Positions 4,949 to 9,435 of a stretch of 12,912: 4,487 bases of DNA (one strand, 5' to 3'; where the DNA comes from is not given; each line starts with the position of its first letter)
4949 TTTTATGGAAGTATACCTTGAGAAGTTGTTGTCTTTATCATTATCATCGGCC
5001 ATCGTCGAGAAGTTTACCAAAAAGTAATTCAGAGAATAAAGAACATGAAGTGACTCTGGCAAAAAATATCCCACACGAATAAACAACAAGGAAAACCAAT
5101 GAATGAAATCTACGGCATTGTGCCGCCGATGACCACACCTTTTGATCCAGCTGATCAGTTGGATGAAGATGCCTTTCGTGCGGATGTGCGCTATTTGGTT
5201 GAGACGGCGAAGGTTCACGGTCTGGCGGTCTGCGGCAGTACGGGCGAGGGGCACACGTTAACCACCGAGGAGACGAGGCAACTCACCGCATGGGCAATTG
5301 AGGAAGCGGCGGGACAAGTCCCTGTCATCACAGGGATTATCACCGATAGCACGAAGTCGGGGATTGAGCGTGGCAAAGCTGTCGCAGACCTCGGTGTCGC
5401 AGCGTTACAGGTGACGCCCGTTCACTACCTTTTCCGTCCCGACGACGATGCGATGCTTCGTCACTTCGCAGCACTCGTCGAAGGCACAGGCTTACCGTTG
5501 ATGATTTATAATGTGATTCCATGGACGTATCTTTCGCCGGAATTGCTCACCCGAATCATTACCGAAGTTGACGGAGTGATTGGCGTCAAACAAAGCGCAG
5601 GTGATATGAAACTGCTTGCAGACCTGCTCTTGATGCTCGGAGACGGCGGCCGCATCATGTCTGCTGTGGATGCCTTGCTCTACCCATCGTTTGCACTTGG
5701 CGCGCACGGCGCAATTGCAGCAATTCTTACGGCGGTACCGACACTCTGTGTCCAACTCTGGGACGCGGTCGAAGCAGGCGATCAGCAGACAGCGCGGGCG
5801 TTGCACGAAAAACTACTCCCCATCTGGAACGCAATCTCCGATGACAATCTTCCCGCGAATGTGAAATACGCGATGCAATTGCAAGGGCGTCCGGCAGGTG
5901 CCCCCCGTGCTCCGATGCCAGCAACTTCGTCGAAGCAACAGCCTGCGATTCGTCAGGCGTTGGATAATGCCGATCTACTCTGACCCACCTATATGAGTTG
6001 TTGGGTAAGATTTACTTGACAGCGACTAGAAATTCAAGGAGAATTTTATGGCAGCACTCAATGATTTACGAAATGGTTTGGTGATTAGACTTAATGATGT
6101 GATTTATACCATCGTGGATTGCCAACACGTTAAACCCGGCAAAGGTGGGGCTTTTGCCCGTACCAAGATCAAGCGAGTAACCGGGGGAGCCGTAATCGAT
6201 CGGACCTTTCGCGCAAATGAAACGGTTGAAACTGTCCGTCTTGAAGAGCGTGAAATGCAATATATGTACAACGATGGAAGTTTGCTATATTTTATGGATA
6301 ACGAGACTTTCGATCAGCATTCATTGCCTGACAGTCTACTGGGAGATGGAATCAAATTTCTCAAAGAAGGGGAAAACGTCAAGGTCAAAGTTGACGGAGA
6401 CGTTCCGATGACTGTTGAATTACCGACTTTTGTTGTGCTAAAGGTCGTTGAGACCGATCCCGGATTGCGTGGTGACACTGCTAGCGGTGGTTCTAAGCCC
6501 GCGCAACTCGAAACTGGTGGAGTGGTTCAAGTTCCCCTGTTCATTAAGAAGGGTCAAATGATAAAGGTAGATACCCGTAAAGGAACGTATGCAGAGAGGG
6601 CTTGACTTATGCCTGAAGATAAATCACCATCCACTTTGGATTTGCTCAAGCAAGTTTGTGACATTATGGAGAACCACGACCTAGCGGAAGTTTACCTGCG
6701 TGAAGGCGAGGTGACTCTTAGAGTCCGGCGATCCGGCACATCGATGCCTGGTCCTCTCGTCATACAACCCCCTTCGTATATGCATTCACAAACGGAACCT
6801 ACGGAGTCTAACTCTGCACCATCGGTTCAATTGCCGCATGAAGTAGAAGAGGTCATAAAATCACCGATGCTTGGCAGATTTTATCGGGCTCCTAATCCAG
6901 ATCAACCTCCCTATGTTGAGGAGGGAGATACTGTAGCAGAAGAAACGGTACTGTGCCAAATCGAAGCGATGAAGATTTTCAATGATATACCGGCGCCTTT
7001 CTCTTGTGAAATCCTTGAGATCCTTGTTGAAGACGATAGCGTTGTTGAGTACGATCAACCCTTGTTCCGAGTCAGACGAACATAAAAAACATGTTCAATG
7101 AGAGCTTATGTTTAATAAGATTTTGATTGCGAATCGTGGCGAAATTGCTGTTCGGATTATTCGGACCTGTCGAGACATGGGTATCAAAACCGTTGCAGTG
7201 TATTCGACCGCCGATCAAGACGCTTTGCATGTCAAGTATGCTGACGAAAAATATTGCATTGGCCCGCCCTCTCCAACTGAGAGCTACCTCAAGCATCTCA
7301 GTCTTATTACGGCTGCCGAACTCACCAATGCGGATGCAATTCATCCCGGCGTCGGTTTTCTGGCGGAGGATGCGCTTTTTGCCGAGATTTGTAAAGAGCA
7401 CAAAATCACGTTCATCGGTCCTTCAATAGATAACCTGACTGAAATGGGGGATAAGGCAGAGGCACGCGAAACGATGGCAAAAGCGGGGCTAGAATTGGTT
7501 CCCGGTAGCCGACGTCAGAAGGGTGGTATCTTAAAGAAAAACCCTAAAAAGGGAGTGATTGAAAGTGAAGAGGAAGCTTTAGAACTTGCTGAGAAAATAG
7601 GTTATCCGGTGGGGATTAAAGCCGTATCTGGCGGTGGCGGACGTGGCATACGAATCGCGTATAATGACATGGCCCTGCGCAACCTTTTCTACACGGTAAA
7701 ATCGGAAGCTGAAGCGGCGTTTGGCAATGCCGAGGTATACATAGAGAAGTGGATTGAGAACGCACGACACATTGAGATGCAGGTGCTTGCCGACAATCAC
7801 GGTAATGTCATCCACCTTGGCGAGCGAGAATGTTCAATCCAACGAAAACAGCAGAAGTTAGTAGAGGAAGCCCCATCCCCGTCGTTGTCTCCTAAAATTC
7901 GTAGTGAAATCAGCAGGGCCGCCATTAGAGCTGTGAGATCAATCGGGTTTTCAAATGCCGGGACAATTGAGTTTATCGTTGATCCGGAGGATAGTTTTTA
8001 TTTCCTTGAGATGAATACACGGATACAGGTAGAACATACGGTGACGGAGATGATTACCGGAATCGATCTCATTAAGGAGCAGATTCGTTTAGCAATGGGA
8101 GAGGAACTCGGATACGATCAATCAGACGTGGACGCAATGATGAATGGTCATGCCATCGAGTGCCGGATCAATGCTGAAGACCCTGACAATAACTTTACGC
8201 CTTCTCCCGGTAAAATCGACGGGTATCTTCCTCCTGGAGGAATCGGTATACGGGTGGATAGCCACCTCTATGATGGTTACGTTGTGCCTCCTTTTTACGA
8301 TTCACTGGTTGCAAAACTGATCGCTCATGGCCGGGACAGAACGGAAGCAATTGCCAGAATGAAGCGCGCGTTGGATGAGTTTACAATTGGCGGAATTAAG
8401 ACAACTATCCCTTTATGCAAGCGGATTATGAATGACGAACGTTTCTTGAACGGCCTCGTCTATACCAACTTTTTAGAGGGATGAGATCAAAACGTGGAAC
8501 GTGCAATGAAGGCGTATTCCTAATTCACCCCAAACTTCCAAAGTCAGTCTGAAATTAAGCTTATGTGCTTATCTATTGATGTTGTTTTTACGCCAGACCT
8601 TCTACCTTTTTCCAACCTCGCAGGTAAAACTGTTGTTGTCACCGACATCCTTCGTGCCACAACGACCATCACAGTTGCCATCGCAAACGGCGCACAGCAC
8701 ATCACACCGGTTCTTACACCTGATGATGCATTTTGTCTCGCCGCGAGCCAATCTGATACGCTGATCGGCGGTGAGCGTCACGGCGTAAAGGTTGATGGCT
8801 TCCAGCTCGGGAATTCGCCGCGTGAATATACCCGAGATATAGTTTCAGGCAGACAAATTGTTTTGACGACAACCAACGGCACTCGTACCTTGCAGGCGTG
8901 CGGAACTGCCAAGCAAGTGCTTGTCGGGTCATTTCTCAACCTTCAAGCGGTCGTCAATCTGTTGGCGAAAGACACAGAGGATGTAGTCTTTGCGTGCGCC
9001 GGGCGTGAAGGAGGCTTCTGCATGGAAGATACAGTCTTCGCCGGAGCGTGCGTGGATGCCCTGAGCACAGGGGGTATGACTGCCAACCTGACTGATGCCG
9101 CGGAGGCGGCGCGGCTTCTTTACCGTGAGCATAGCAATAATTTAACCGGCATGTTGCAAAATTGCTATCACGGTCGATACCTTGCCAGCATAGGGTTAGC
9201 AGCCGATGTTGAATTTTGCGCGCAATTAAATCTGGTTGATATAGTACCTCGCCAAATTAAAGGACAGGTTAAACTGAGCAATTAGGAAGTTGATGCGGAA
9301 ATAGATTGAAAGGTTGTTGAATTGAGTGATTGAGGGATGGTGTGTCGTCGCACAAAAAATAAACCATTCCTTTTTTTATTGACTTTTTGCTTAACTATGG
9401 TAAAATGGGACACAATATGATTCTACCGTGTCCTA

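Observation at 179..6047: Accessory genes inserted into the conserved aroQ/efp/accB/accC housekeeping block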

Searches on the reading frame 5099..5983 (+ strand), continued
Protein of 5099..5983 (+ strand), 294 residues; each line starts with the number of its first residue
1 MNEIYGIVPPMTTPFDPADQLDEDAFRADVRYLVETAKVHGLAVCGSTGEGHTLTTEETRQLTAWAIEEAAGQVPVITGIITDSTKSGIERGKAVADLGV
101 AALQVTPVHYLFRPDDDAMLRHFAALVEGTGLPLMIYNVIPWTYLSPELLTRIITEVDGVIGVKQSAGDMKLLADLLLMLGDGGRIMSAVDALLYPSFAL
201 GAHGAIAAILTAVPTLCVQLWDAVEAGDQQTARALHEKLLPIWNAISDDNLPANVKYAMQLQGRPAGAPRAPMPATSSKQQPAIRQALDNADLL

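Call 83: search_protein_families(library=pfam, proteins=[L093:7436-8473:+, L093:5598-6359:+], max_evalue=0.01)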
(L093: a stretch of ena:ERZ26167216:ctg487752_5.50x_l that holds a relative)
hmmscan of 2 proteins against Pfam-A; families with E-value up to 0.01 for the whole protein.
L093:7436-8473:+ (346 aa): 0 families

L093:5598-6359:+ (254 aa): 3 families
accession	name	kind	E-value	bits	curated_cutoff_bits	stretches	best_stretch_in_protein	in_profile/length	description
PF22518.2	DUF6997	-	0.0011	19.6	27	1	148-180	85-117/175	Domain of unknown function (DUF6997)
PF20667.3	Sec10_N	-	0.0029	18.1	27.4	0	18-109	5-95/118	Exocyst complex component Sec10, N-terminal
PF07464.16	ApoLp-III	-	0.0078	16.8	36.3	0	10-108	20-123/146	Apolipophorin-III precursor (apoLp-III)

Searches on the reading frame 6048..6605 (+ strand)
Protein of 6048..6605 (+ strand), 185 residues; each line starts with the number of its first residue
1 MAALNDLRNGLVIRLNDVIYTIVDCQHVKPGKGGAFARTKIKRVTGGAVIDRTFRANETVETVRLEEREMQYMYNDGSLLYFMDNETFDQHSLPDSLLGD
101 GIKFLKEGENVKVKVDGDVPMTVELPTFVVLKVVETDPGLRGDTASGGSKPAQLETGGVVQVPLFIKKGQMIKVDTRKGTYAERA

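Call 3: search_protein_families(library=pfam, proteins=[window:6048-6605:+], max_evalue=0.01)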
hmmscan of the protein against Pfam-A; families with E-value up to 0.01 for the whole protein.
window:6048-6605:+ (185 aa): 3 families
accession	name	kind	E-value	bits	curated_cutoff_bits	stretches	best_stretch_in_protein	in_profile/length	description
PF09285.17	Elong-fact-P_C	-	2.4e-26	91.6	25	1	129-184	1-56/56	Elongation factor P, C-terminal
PF08207.18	EFP_N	-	1.8e-22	79.6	23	1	5-60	3-58/58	Elongation factor P (EF-P) KOW-like domain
PF01132.26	EFP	-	3.7e-20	72.1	27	1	68-115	1-48/54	Elongation factor P (EF-P) OB domain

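Call 8: find_related_loci(query=window:6048-6602:+, collection=genome_contigs, flank=10000)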
Query window:6048-6602:+ (185 aa) in genome_contigs; peptide patterns used: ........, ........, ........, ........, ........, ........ (x = any residue, [..] = any of these).
337 stretches matched a pattern; 170 encode a relative of the query (tblastn E <= 1e-3); the best 80 are kept; 80 distinct loci.
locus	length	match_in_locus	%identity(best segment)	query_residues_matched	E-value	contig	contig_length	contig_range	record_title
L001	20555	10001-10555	84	1-185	3e-104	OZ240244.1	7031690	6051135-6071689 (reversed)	MAG: Candidatus Poribacteria bacterium isolate 530b1872-db39-4376-9dde-5bfc35f27194 genome assembly, chromosome: 1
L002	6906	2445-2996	81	1-184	6e-102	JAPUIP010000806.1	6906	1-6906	MAG: Candidatus Poribacteria bacterium isolate KW1-S08_28 KW1-S08_28_cg806, whole genome shotgun sequence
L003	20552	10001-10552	81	1-184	3e-101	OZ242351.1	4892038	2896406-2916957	MAG: Candidatus Poribacteria bacterium isolate f935c7b2-2358-4189-a958-9ccc83df77d9 genome assembly, chromosome: 1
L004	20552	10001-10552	82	1-184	5e-101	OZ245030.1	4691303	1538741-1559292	MAG: Candidatus Poribacteria bacterium isolate f3f56de0-ea6e-4eab-9813-cfd719c0cda4 genome assembly, chromosome: 1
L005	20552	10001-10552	81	1-184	3e-100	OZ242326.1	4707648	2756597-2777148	MAG: Candidatus Poribacteria bacterium isolate 51771988-02c0-4c83-b383-74e9f226940d genome assembly, chromosome: 1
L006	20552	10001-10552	80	1-184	3e-100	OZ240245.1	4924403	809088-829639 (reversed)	MAG: Candidatus Poribacteria bacterium isolate dca23892-4e13-4299-a543-0851fd76b4fe genome assembly, chromosome: 1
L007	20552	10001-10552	79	1-184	3e-98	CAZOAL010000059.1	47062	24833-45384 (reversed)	MAG TPA_asm: uncultured bacterium isolate SRP119689_co1_304 genome assembly, contig: NODE_851_length_47062_cov_26.936712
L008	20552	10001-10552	78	1-184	9e-98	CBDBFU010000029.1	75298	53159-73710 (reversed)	MAG: Candidatus Poribacteria bacterium isolate 0db8f60b-b66d-466f-879a-884326031337 genome assembly, contig: contig_29,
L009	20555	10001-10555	77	1-185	3e-97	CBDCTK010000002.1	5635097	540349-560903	MAG: Candidatus Poribacteria bacterium isolate 5e1f03a3-4ce1-415a-a4c9-4ecbe52226bd genome assembly, contig: contig_2, w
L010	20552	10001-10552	77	1-184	6e-97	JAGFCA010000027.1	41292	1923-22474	MAG: Candidatus Poribacteria bacterium isolate SB0202 contig_12346, whole genome shotgun sequence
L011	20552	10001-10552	76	1-184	4e-96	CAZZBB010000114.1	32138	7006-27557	MAG TPA_asm: uncultured bacterium isolate SRP338948_co1_166 genome assembly, contig: k141_408746, whole genome shotgun s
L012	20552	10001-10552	74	1-184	1e-95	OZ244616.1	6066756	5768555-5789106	MAG: Candidatus Poribacteria bacterium isolate e5250d40-67f0-410b-965f-0d198546f1b0 genome assembly, chromosome: 1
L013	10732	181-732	75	1-184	3e-95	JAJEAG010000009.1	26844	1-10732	MAG: Candidatus Poribacteria bacterium isolate jk18x7bins.36 k141_1614929, whole genome shotgun sequence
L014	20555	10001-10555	75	1-185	1e-94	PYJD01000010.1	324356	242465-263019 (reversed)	MAG: Candidatus Poribacteria bacterium isolate MSPOR6 Ga0207211_110, whole genome shotgun sequence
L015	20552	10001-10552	73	1-184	2e-94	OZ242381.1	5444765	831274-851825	MAG: Candidatus Poribacteria bacterium isolate 80d8d026-9b84-4ba5-a38a-fc23128cda22 genome assembly, chromosome: 1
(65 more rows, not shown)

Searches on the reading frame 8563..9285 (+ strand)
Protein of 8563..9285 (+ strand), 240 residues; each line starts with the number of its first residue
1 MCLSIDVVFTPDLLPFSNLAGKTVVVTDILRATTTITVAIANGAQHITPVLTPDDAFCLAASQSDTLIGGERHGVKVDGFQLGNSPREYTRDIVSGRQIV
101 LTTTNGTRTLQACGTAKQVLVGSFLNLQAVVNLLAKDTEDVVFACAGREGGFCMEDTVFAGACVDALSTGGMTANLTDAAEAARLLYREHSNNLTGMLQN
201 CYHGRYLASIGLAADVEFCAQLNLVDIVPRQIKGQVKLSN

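Call 3: search_protein_families(library=pfam, proteins=[window:8563-9285:+], max_evalue=0.01)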
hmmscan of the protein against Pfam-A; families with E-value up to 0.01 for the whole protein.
window:8563-9285:+ (240 aa): 2 families
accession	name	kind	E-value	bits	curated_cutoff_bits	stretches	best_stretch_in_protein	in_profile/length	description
PF04029.19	2-ph_phosp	-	5.1e-74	248.7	26.4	1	9-231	2-223/226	2-phosphosulpholactate phosphatase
PF23982.2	XM1_gp53_minor_capsid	-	0.0085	16.4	27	1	103-183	23-108/154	XM1 gp53 minor capsid protein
